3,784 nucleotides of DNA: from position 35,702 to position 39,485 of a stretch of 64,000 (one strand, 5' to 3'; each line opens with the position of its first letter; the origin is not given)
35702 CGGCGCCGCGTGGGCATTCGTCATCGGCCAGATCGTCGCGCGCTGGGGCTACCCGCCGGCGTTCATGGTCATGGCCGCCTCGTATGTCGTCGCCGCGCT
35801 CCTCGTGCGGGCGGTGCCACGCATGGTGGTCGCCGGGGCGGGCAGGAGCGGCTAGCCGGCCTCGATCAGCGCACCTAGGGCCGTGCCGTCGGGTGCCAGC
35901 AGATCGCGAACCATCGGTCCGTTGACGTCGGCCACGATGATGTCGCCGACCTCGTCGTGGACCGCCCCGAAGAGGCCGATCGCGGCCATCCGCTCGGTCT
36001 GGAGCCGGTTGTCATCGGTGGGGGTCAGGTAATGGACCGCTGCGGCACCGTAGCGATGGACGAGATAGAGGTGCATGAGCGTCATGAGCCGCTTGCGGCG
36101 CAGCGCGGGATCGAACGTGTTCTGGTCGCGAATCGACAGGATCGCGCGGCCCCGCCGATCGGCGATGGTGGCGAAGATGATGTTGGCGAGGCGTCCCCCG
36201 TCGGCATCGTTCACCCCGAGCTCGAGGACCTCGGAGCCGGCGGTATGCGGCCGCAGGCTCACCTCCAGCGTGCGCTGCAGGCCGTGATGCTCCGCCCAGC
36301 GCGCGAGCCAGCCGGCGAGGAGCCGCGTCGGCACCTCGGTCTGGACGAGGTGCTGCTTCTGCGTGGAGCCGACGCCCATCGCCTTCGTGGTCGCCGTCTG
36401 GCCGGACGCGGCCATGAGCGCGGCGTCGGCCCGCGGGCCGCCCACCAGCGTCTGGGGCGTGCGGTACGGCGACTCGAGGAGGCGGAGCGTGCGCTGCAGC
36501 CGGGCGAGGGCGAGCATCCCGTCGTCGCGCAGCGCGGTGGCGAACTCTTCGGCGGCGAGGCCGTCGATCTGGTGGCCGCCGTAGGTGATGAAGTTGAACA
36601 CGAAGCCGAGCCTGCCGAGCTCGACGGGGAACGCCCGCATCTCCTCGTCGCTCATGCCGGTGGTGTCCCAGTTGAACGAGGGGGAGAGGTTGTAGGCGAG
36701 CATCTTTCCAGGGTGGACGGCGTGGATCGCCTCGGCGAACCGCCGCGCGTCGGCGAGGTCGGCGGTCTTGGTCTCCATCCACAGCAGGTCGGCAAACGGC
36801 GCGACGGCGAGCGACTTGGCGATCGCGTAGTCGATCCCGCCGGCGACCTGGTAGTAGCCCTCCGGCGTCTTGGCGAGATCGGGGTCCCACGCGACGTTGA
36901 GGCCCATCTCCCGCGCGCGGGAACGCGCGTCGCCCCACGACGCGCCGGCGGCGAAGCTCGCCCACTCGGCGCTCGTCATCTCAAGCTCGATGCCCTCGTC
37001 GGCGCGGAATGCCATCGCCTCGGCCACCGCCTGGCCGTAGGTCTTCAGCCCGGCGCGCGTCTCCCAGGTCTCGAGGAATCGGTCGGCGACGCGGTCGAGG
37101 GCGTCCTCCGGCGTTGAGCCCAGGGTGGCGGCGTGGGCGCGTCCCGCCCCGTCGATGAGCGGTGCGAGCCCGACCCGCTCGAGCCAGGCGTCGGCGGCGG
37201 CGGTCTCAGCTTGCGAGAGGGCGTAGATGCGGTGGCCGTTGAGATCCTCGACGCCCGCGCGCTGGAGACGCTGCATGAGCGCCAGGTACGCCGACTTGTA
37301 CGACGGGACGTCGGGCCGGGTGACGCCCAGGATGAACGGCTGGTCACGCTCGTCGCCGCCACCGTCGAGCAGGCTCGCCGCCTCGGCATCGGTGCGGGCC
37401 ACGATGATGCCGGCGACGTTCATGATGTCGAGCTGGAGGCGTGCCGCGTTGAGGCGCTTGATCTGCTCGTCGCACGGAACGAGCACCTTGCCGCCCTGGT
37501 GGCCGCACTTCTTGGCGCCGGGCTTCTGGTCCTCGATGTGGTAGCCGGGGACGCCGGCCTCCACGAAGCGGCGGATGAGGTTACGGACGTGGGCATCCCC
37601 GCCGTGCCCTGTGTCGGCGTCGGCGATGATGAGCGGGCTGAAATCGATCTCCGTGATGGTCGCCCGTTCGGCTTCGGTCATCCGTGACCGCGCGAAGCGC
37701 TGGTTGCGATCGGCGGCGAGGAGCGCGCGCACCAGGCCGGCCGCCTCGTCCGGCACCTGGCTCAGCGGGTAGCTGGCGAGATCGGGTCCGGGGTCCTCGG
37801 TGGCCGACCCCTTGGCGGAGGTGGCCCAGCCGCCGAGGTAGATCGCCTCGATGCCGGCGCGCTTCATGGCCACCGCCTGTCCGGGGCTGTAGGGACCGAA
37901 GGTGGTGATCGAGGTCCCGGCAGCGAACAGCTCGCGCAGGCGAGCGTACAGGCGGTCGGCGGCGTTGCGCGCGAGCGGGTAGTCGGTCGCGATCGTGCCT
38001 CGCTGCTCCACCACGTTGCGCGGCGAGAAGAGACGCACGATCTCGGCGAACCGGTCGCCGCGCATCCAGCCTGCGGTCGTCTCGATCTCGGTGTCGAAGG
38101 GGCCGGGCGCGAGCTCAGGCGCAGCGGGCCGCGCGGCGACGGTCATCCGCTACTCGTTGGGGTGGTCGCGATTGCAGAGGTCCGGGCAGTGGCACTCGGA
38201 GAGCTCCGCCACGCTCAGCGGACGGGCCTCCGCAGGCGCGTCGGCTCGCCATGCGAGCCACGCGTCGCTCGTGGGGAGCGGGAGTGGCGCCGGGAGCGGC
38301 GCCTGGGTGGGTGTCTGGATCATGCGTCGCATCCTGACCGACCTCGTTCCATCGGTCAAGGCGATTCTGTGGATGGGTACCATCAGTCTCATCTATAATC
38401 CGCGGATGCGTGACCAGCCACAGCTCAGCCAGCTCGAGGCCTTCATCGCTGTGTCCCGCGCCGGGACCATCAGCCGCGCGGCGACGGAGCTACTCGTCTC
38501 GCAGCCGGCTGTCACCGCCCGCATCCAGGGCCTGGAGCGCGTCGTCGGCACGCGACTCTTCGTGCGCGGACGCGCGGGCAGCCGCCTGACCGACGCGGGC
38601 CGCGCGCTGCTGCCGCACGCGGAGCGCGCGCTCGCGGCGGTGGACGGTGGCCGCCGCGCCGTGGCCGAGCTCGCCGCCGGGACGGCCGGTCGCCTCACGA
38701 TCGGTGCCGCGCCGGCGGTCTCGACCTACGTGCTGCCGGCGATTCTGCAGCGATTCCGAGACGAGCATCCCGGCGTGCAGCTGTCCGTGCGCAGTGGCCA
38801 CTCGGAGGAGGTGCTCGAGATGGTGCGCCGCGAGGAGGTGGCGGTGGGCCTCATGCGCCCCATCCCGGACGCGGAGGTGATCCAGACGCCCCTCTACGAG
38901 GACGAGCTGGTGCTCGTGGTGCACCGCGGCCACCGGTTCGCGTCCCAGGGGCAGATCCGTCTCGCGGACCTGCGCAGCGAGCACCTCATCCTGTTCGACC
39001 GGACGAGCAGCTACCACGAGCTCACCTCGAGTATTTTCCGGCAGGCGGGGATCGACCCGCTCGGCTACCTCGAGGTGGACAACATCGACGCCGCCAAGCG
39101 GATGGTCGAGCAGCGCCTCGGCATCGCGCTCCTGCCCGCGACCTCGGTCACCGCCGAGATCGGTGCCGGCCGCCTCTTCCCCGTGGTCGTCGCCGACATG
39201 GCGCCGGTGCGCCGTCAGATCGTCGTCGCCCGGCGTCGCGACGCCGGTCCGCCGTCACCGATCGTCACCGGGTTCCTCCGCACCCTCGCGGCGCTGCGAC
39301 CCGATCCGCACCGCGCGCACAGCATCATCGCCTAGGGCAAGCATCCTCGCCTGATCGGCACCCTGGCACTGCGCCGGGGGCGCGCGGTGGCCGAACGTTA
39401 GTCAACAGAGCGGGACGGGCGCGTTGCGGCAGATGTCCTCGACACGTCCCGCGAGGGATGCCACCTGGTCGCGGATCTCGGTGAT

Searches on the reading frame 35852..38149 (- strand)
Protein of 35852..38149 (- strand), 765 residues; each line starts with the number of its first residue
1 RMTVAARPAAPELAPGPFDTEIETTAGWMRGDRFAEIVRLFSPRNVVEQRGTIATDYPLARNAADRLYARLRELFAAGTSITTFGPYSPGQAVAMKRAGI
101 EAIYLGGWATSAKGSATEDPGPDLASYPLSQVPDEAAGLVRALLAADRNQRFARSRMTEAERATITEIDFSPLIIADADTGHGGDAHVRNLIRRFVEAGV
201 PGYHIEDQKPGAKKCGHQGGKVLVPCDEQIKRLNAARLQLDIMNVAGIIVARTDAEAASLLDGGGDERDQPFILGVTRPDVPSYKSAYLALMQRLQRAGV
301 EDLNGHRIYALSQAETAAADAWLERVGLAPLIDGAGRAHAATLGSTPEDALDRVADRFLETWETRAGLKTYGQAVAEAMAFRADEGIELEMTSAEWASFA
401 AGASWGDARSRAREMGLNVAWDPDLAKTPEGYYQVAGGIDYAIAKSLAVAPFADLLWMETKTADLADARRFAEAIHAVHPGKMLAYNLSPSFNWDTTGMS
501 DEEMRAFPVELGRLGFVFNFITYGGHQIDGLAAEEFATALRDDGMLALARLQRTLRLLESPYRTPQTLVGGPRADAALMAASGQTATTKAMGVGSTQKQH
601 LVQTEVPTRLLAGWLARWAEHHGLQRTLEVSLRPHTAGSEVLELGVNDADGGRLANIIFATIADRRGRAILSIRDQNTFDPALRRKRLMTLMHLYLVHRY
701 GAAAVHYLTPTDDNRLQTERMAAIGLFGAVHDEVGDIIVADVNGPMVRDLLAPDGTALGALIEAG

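Call 22: search_protein_families(library=ncbifam, proteins=[window:35852-38149:-], max_evalue=0.00001)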
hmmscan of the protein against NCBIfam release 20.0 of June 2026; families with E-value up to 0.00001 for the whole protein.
window:35852-38149:- (765 aa): 6 families
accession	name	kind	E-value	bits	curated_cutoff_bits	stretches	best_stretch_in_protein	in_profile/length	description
TIGR01346.1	isocit_lyase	equivalog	2.4e-125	419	275.9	2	23-285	3-264/527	isocitrate lyase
NF011645.0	PRK15063.1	equivalog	8.8e-100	334.5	562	2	25-275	14-251/430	isocitrate lyase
NF005074.0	PRK06498.1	equivalog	6.6e-27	94.3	446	2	166-260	174-268/531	isocitrate lyase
TIGR02317.1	prpB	equivalog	3e-23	82.4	354.4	1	164-262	67-161/285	methylisocitrate lyase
NF008455.0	PRK11320.1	equivalog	4.7e-17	62.1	353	1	164-262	74-168/295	methylisocitrate lyase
TIGR02319.1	CPEP_Pphonmut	equivalog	8.9e-11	41.5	420.05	1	174-262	80-165/294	carboxyvinyl-carboxyphosphonate phosphorylmutase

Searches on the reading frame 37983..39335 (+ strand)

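Call 22: search_protein_families(library=ncbifam, proteins=[window:37983-39335:+], max_evalue=0.00001)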
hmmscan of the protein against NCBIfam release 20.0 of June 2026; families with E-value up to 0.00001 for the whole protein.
window:37983-39335:+ (450 aa): 50 families (the best 25 are shown)
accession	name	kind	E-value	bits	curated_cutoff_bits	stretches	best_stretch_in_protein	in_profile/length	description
NF053705.1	TransRegGltCGpos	equivalog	3.1e-46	158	350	1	148-427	3-284/300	glutamate biosynthesis transcriptional regulator GltC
NF040786.1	LysR_Sec_metab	equivalog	6.2e-46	156.7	250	1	148-421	3-281/298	selenium metabolism-associated LysR family transcriptional regulator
TIGR03339.1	phn_lysR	subfamily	4.6e-44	150.8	341.1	1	150-415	1-261/279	aminoethylphosphonate catabolism associated LysR family transcriptional regulator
TIGR02424.1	TF_pcaQ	equivalog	3.3e-42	144.4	303.8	1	148-400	5-261/300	pca operon transcription factor PcaQ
NF008416.0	PRK11242.1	equivalog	1.2e-41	142.9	277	1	149-420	4-273/300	transcriptional regulator CynR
NF045990.1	TransRegCbbRRhodb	equivalog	5.5e-39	134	450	1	147-421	7-283/304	LysR family regulator CbbR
NF047520.1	trans_act_CidR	equivalog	2.8e-38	131.8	415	1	148-395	3-250/292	cidABC operon transcriptional activator CidR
NF040889.1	trans_reg_YeiE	equivalog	7.2e-34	117.3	480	1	148-419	5-271/288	DNA-binding transcriptional regulator YeiE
NF047711.1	PutUtilRegPtrR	equivalog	8.3e-32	110.4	400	1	147-388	2-238/283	putrescine utilization regulator PtrR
NF058504.1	TransRegCcpCBac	equivalog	9.1e-32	110.6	400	1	151-411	6-261/287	transcriptional regulator CcpC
NF045775.1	acetoin_reg_AlsR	exception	2.7e-31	109.1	430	1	148-388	3-246/290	acetoin biosynthesis transcriptional regulator AlsR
NF007385.0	PRK09906.1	equivalog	3.5e-31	108.4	356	1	148-391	3-248/296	DNA-binding transcriptional regulator HcaR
NF009327.0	PRK12684.1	subfamily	1.1e-30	106.9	402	1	149-386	4-245/313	CysB family HTH-type transcriptional regulator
NF008095.0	PRK10837.1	subfamily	3.9e-30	105.1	281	1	148-417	5-270/290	LysR family transcriptional regulator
NF007307.0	PRK09791.1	equivalog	1.7e-29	102.9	336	1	144-420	3-280/302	LysR family transcriptional regulator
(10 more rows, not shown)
